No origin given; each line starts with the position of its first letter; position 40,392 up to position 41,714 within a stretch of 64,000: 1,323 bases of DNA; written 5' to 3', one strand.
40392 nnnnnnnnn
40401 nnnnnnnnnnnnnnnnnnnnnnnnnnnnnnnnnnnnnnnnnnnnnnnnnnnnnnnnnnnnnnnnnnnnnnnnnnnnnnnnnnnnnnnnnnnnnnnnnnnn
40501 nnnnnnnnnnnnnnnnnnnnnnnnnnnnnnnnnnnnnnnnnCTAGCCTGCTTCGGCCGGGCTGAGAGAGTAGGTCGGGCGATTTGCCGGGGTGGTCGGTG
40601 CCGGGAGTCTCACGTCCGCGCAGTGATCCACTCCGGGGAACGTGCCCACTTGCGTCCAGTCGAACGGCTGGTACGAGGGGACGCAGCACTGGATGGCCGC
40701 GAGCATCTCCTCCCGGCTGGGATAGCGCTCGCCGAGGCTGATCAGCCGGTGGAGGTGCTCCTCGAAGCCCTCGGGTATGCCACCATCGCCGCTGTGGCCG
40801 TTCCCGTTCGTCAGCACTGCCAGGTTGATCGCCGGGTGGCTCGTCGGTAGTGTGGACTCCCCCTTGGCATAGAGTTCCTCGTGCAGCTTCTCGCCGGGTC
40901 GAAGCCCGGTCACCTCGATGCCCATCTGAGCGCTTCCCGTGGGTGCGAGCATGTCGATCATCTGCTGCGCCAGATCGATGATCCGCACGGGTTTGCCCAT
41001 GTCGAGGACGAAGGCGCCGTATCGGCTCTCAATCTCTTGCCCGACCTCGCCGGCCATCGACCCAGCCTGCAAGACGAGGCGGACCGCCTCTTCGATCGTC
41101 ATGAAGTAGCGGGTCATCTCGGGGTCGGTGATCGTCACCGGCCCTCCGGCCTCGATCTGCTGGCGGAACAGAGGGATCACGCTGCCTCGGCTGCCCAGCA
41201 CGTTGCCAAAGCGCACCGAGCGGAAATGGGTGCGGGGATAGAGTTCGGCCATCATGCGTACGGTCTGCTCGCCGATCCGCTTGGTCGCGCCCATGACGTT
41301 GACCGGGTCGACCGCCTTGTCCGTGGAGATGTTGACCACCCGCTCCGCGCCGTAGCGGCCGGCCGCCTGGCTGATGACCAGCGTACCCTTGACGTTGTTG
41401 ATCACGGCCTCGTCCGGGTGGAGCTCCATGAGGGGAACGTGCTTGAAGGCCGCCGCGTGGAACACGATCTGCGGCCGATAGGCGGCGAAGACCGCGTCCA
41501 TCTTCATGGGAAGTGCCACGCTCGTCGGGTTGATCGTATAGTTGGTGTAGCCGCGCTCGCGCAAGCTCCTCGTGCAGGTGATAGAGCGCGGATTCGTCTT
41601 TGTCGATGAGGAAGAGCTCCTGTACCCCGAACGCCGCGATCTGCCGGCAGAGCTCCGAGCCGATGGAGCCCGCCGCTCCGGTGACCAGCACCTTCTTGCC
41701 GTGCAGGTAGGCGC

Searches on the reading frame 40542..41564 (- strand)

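Call 22: search_protein_families(library=pfam, proteins=[window:40542-41564:-], max_evalue=0.001)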
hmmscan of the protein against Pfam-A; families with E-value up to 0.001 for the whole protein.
window:40542-41564:- (340 aa): 4 families
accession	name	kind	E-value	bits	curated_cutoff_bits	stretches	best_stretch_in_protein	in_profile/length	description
PF02719.21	Polysacc_synt_2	-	2.9e-85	286.4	20.2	1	19-247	66-289/293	Polysaccharide biosynthesis protein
PF01370.27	Epimerase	-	9.3e-17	61.7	20.9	1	21-170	55-227/240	NAD dependent epimerase/dehydratase family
PF04321.23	RmlD_sub_bind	-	2.8e-10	40.2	27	1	15-126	36-155/287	RmlD substrate binding domain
PF16363.11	GDP_Man_Dehyd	-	1.6e-05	25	27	1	21-83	66-131/332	GDP-mannose 4,6 dehydratase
